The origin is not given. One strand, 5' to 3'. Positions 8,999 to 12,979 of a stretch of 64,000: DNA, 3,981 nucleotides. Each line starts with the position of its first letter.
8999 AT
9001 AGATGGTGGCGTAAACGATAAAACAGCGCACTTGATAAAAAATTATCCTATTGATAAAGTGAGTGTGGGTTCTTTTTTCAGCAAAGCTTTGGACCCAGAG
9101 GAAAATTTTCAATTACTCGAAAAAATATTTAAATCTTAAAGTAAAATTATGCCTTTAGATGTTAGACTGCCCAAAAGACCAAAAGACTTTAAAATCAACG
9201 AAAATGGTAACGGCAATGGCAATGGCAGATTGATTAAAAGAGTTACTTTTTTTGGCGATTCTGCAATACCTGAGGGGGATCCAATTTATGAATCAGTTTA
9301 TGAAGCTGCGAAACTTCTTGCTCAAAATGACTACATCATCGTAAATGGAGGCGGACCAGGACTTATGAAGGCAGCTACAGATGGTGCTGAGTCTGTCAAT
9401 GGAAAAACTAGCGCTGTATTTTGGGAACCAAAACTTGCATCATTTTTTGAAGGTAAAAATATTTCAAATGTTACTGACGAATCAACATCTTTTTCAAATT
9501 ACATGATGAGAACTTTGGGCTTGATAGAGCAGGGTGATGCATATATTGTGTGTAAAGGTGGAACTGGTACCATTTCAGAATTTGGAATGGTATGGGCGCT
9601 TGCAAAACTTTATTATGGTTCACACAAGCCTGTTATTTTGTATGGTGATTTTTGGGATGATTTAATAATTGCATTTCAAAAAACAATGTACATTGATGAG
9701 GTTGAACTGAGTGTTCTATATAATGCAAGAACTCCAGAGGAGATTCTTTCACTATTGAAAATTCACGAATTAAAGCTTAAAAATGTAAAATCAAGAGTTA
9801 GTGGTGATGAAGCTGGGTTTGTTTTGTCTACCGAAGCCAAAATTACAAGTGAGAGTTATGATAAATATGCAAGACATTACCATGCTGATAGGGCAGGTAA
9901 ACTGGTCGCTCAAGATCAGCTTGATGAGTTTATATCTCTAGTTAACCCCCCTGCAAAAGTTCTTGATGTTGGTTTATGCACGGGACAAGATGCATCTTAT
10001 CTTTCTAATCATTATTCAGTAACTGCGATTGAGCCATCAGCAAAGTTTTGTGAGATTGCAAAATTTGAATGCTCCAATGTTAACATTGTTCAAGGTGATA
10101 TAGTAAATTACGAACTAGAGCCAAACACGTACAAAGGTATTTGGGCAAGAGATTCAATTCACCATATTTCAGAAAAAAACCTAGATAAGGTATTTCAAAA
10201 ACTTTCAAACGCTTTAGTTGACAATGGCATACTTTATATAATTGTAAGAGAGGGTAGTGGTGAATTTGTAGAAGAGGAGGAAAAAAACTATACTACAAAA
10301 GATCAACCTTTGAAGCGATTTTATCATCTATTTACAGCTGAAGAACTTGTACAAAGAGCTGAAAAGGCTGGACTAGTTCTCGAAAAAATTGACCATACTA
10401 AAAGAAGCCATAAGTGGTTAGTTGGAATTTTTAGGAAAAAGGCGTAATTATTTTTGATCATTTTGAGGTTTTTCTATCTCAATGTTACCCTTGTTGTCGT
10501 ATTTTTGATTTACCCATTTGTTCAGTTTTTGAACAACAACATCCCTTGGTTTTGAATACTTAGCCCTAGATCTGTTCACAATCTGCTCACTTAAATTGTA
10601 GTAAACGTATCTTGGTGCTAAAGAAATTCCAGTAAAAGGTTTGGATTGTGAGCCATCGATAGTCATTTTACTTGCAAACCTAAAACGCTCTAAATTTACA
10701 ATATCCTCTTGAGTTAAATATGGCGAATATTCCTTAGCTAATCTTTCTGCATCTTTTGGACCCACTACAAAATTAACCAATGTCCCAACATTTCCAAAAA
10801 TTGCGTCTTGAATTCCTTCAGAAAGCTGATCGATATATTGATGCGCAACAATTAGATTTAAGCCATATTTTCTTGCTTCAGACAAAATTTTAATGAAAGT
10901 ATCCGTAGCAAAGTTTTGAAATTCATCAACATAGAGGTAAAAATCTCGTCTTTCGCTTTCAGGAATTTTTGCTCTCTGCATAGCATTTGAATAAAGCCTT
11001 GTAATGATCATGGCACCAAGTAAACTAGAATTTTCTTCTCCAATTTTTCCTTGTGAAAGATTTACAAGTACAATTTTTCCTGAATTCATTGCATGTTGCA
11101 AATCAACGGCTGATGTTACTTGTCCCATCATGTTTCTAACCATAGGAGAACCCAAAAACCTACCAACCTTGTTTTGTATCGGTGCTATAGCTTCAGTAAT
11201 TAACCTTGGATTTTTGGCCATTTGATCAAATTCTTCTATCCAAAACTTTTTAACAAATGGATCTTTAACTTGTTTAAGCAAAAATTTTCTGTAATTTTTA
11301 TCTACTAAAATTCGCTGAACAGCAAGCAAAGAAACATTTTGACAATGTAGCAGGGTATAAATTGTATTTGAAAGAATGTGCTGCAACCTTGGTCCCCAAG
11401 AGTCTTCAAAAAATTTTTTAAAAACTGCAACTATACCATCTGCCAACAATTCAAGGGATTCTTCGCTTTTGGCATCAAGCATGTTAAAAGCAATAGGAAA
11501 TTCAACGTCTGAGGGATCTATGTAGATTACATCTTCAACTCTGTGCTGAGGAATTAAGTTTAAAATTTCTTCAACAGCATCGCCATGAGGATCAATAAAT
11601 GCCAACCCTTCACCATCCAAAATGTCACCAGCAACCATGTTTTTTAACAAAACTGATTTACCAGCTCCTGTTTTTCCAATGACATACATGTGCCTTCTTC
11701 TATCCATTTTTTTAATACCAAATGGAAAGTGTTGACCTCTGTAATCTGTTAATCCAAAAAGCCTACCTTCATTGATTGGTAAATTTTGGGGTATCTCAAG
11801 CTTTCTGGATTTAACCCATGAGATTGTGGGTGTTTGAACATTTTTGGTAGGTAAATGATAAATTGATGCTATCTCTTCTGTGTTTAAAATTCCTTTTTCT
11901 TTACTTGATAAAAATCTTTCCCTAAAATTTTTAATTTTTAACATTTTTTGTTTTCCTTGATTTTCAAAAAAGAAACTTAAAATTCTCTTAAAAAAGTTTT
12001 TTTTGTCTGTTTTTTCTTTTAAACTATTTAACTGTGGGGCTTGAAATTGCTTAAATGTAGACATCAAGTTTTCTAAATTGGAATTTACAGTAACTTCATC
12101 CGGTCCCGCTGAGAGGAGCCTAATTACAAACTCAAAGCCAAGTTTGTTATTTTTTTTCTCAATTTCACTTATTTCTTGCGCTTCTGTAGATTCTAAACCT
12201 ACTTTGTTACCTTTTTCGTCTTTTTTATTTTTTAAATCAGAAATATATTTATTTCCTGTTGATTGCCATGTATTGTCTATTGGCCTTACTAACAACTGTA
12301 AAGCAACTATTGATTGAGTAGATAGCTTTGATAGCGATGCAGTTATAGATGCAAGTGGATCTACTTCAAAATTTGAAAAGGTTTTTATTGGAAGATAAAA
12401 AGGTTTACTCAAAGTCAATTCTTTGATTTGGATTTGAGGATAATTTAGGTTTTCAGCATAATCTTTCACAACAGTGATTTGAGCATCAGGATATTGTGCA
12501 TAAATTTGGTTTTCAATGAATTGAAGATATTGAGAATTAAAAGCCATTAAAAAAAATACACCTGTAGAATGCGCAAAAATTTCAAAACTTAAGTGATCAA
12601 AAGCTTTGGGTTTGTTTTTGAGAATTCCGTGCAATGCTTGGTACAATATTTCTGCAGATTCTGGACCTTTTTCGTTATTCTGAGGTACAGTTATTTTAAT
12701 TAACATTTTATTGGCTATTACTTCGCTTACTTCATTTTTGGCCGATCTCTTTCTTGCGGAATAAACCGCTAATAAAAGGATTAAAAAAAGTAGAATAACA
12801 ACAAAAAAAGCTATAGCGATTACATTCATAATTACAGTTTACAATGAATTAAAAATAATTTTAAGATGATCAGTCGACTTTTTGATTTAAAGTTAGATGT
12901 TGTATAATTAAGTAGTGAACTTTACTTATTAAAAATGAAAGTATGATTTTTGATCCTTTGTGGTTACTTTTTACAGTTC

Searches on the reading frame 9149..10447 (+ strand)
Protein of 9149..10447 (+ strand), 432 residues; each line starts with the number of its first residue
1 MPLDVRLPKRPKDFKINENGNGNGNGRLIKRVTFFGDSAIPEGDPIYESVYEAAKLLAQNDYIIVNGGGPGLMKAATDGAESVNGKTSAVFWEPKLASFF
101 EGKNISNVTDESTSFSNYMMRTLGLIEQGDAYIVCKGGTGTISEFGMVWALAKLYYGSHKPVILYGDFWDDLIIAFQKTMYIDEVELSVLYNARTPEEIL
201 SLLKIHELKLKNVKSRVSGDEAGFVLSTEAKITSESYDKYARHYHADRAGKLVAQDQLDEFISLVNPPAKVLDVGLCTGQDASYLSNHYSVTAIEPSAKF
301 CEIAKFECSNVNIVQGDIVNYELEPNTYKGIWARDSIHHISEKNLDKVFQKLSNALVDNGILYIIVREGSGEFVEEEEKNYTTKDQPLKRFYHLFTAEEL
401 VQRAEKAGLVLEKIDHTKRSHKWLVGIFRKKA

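Call 4: search_protein_families(library=pfam, proteins=[window:9149-10447:+], max_evalue=0.1)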
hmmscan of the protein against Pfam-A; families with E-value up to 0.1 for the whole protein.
window:9149-10447:+ (432 aa): 11 families
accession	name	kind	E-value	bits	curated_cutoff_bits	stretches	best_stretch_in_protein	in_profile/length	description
PF13649.12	Methyltransf_25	-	2.9e-13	50.7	27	1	271-360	1-97/97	Methyltransferase domain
PF18306.6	LDcluster4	-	8.3e-13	48.6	26.3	1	32-153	4-118/151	SLOG cluster4 family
PF08241.18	Methyltransf_11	-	7.1e-12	46.3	21.2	1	272-364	1-95/95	Methyltransferase domain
PF03641.19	Lysine_decarbox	-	3.1e-11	44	27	1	73-200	1-128/131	Possible lysine decarboxylase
PF13489.12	Methyltransf_23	-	1.3e-09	38.5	27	1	256-412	11-162/164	Methyltransferase domain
PF08242.18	Methyltransf_12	-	2.6e-06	28.5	30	1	272-362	1-98/98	Methyltransferase domain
PF13847.12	Methyltransf_31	-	0.00029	21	27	1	270-374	6-119/145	Methyltransferase domain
PF05891.18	Methyltransf_PK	-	0.0025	17.8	27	1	291-393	81-190/218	AdoMet dependent proline di-methyltransferase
PF03848.20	TehB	-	0.014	15.3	20.4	1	260-408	24-173/193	Tellurite resistance protein TehB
PF02353.26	CMAS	-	0.028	14.2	27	1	266-364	61-164/273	Mycolic acid cyclopropane synthetase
PF19941.4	DUF6403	-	0.058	14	26.9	0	48-81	34-67/77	Family of unknown function (DUF6403)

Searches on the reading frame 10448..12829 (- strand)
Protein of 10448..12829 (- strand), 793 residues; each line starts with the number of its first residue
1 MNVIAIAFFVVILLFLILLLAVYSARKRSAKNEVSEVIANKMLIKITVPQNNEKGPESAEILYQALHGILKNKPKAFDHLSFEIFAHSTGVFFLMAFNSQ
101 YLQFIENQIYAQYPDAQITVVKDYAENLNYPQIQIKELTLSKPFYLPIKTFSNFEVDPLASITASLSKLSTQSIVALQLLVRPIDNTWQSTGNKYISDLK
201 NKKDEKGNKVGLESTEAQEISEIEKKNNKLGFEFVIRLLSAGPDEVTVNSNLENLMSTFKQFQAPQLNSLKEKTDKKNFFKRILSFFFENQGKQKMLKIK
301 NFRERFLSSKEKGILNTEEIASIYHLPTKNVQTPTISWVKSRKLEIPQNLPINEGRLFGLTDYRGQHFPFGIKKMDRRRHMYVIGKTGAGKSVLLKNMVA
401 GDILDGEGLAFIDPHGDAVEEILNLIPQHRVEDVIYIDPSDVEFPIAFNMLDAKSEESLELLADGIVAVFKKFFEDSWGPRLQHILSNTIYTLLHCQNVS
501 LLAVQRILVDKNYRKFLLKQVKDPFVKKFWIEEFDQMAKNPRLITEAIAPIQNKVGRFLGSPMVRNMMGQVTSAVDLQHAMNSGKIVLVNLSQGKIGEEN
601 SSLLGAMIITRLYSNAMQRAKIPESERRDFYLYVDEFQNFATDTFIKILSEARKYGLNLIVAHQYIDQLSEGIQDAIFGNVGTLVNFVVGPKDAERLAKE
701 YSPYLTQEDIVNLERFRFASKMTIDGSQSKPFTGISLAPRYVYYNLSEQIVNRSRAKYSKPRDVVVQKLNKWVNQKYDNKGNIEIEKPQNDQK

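Call 4: search_protein_families(library=pfam, proteins=[window:10448-12829:-], max_evalue=0.1)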
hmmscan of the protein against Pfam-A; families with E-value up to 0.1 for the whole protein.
window:10448-12829:- (793 aa): 9 families
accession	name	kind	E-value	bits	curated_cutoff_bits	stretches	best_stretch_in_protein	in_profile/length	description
PF10412.15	TrwB_AAD_bind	-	3.2e-10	39.9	20.5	1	374-714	11-332/387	Type IV secretion-system coupling protein DNA-binding domain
PF12696.13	TraG-D_C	-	1.3e-07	32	22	1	631-720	3-94/126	TraM recognition site of TraD and TraG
PF01935.23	DUF87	-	6e-07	30.2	23.2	1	378-600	23-210/220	Helicase HerA, central domain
PF13401.12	AAA_22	-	0.0006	20.6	27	1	377-401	4-28/130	AAA domain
PF01580.24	FtsK_SpoIIIE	-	0.003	17.5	24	1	364-400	27-61/221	FtsK/SpoIIIE family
PF12846.13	AAA_10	-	0.0089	15.5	27.5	1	378-428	21-70/362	AAA-like domain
PF25199.1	nSTAND_NTPase5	-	0.042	14.1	34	0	376-439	39-104/145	Novel STAND NTPase 5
PF00005.33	ABC_tran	-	0.062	14.3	25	0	377-399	10-32/137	ABC transporter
PF20720.3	nSTAND3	-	0.063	13.4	27.2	0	372-438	11-72/155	Novel STAND NTPase 3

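Call 9: find_encoding_contigs(protein=window:10448-12829:-, flank=10000, max_places=5)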
Protein window:10448-12829:- (793 aa): no gene with exactly this product is on record in the collection.

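Call 21: find_related_loci(query=window:10448-12829:-, collection=genome_contigs, flank=10000)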
Query window:10448-12829:- (793 aa) in genome_contigs; peptide patterns used: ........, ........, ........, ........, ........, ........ (x = any residue, [..] = any of these).
119 stretches matched a pattern; 4 encode a relative of the query (tblastn E <= 1e-3); 4 distinct loci.
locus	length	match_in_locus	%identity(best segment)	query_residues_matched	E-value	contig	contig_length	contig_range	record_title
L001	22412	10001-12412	59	9-783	0e+0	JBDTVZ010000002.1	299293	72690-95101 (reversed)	MAG: Candidatus Dojkabacteria bacterium isolate cluster3_bin.8 NODE_17_length_299293_cov_11.517778, whole genome shotgun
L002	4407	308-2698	59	2-783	0e+0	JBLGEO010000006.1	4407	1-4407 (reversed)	MAG: Candidatus Dojkabacteria bacterium isolate cluster3_bin.91 cluster3_bin.91_NODE_117781, whole genome shotgun sequen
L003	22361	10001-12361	58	3-783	0e+0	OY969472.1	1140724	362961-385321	MAG: uncultured bacterium isolate MFD02416.bin.c.3 genome assembly, chromosome: 1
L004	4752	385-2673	58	26-783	0e+0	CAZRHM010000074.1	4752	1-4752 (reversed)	MAG TPA_asm: uncultured Candidatus Saccharibacteria bacterium isolate SRP268622_co1_210 genome assembly, contig: NODE_45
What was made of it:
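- The ATPase is a conserved chromosomal gene in relatives (call 21).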

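Call 37: search_protein_families(library=ncbifam, proteins=[window:10448-12829:-], max_evalue=0.01)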
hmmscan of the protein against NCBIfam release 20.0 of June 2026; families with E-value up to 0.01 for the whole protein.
window:10448-12829:- (793 aa): 6 families
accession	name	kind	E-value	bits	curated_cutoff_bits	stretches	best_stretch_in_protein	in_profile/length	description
TIGR03743.1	SXT_TraD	subfamily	3.2e-12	45.7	366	2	375-418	172-215/636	conjugative transfer system coupling protein TraD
TIGR03754.1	conj_TOL_TraD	equivalog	3e-06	26.1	647.55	1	372-418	174-220/643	type IV conjugative transfer system coupling protein TraD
NF040819.1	helicase_HerA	equivalog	4.4e-05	22.2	970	1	379-618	157-366/561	DNA double-strand break repair helicase HerA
NF033849.1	ser_rich_anae_1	subfamily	0.0011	16.4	650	0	306-399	686-780/1163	serine-rich protein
TIGR03744.1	traC_PFL_4706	equivalog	0.002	16.1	520.6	0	373-399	467-495/892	conjugative transfer ATPase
TIGR02759.1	TraD_Ftype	equivalog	0.0084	14.9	521.35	0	623-671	403-451/566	type IV conjugative transfer system coupling protein TraD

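Call 39: search_protein_families(library=phrogs, proteins=[window:10448-12829:-], max_evalue=0.01)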
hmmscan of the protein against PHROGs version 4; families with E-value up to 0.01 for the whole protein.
window:10448-12829:- (793 aa): 4 families
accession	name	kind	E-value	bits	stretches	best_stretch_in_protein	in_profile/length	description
phrog_5156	-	unknown function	3.9e-84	284.2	2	215-779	260-814/824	-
phrog_7035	-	unknown function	1.6e-12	47.7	2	530-673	407-546/969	-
phrog_2666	-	head and packaging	6.2e-08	32.7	1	370-418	313-361/555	terminase large subunit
phrog_3551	-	moron, auxiliary metabolic gene and host takeover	0.0045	16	0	169-285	112-244/758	FtsK/SpoIIIE-like protein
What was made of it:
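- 10448..12829 (-): Neighbour, not shown to belong to the cluster: a 793-aa membrane-anchored TraG/VirD4/HerA-type P-loop ATPase (KatS3mg085_121). Pfam TrwB_AAD_bind 39.9 bits and TraG-D_C 32 bits, both above cutoff (call 4). phrog_5156 at E 4e-84 (call 39).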

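Call 40: search_protein_families(library=padloc, proteins=[window:10448-12829:-], max_evalue=0.01)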
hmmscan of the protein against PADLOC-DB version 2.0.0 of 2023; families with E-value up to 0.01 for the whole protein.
window:10448-12829:- (793 aa): 6 families
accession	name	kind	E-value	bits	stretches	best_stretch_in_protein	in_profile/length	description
PDLC04140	mad8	-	5.6e-15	53.6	1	358-689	6-253/314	mads_8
PDLC04103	HerA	-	5.3e-07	26.3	1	635-685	459-505/579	-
PDLC01055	HerA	-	2.4e-05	21.4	1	378-514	157-288/532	Type III coevolved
PDLC04105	HerA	-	2.4e-05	21.1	0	378-417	166-206/576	-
PDLC04106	HerA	-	0.0009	15.9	0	638-673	534-569/667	-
PDLC04098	HerA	-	0.0018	14.9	0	639-673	553-587/686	-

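Call 42: search_protein_families(library=pfam, proteins=[L001:5239-6468:-, L001:6755-7372:+, L001:7855-8748:+, L001:9191-9652:+, L001:13066-13635:+, L001:13772-14494:-, L001:14548-15531:-, L003:7398-8573:+, L003:8578-9054:-, L003:9141-9866:-], max_evalue=0.0001)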
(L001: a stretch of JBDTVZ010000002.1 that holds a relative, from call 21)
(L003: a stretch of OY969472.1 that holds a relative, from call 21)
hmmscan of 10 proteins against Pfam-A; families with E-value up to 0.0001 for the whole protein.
L001:5239-6468:- (409 aa): 0 families

L001:6755-7372:+ (205 aa): 0 families

L001:7855-8748:+ (297 aa): 2 families
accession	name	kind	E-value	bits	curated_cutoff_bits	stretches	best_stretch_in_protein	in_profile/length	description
PF12344.14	UvrB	-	1.9e-22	79.2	27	1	186-227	1-42/43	Ultra-violet resistance protein B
PF00271.37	Helicase_C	-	3.9e-21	75.8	23.5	1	73-179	10-109/110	Helicase conserved C-terminal domain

L001:9191-9652:+ (153 aa): 0 families

L001:13066-13635:+ (189 aa): 0 families

L001:13772-14494:- (240 aa): 1 family
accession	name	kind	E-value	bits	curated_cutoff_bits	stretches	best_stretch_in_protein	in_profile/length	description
PF10502.14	Peptidase_S26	-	2.7e-29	102.7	22.9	1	25-193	4-168/168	Signal peptidase, peptidase S26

L001:14548-15531:- (327 aa): 0 families

L003:7398-8573:+ (391 aa): 1 family
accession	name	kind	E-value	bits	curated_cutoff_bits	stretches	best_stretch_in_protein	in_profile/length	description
PF00266.25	Aminotran_5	-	4.2e-131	437.7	21.5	1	17-378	1-371/371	Aminotransferase class-V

L003:8578-9054:- (158 aa): 1 family
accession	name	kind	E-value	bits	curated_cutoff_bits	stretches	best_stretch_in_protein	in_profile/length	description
PF01551.29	Peptidase_M23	-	4.6e-10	40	28.7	1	10-60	56-96/96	Peptidase family M23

L003:9141-9866:- (241 aa): 3 families
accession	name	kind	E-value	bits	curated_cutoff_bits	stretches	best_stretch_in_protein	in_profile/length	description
PF00038.26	Filament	-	2.9e-05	24.3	40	1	38-141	159-260/313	Intermediate filament protein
PF08614.16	ATG16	-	3.5e-05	24.5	33.7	1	41-134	73-166/200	Autophagy protein 16 (ATG16)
PF06785.16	UPF0242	-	3.5e-05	24.4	33.5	1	11-133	49-178/194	Uncharacterised protein family (UPF0242) N-terminus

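Call 65: find_related_loci(query=window:10448-12829:-, collection=metagenome_contigs, flank=10000)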
Query window:10448-12829:- (793 aa) in metagenome_contigs; peptide patterns used: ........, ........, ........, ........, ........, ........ (x = any residue, [..] = any of these).
336 stretches matched a pattern, but none encodes a relative of the query by tblastn (E <= 1e-3).

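Call 78: search_dna_similar(query=window:10448-12829:-, collection=phages, mode=protein, max_rows=10)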
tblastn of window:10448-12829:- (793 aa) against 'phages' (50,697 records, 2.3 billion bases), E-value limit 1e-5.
Records with a match: 46; places in all: 46; records where one place covers at least 80% of the query: 4.
Best place of each record, by identity: <60% 46.
By first word of the organism name: Bacillus 41; Lysinibacillus 2; Brevibacillus 1; Microcystis 1; Alicyclobacillus 1.
By host as written in the record: Bacillus subtilis 13; Bacillus subtilis BEST7003 6; Bacillus cereus 4; - 3; Bacillus megaterium str. ATCC 43725 2; Bacillus subtilis Delta6 2; Bacillus cereus BGSC 6E1 2; Bacillus cereus HER1399 2; and 10 more.
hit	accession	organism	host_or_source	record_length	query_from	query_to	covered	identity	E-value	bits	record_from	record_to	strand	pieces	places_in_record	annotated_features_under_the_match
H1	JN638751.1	Bacillus phage G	Bacillus megaterium str. ATCC 43725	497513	59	732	85%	23.1%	1e-43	177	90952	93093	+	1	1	156: gp156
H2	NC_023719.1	Bacillus phage G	Bacillus megaterium str. ATCC 43725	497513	59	732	85%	23.1%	1e-43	177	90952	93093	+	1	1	156: gp156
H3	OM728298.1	Bacillus phage vB_BsuM-Goe16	Bacillus subtilis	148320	82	675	75%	22.0%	9e-9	66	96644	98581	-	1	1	hypothetical protein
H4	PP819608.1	Bacillus phage Adastra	Bacillus subtilis CU 1065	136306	82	675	75%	21.9%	1e-9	69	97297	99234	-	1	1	hypothetical protein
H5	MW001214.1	Bacillus phage SP8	Bacillus subtilis Marburg strain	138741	82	675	75%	21.9%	2e-9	68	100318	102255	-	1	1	type IV secretory pathway VirD4 component-like protein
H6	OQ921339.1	Bacillus phage SPO1L4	Bacillus subtilis BEST7003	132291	82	675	75%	21.8%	3e-8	64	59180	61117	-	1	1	hypothetical protein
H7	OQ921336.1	Bacillus phage SPO1L1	Bacillus subtilis BEST7003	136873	82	675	75%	21.6%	9e-11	72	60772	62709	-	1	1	hypothetical protein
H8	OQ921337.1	Bacillus phage SPO1L2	Bacillus subtilis BEST7003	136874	82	675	75%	21.6%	9e-11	72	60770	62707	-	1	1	hypothetical protein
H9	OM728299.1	Bacillus phage vB_BsuM-Goe19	Bacillus subtilis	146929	82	675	75%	21.5%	1e-8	65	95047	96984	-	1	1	hypothetical protein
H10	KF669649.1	Bacillus phage CampHawk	Bacillus subtilis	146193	82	675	75%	21.5%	1e-8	65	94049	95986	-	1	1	hypothetical protein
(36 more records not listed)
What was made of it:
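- The neighbouring ATPase matches a phage protein family (phrog_5156, E 4e-84) and large Bacillus phages (calls 39, 78).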
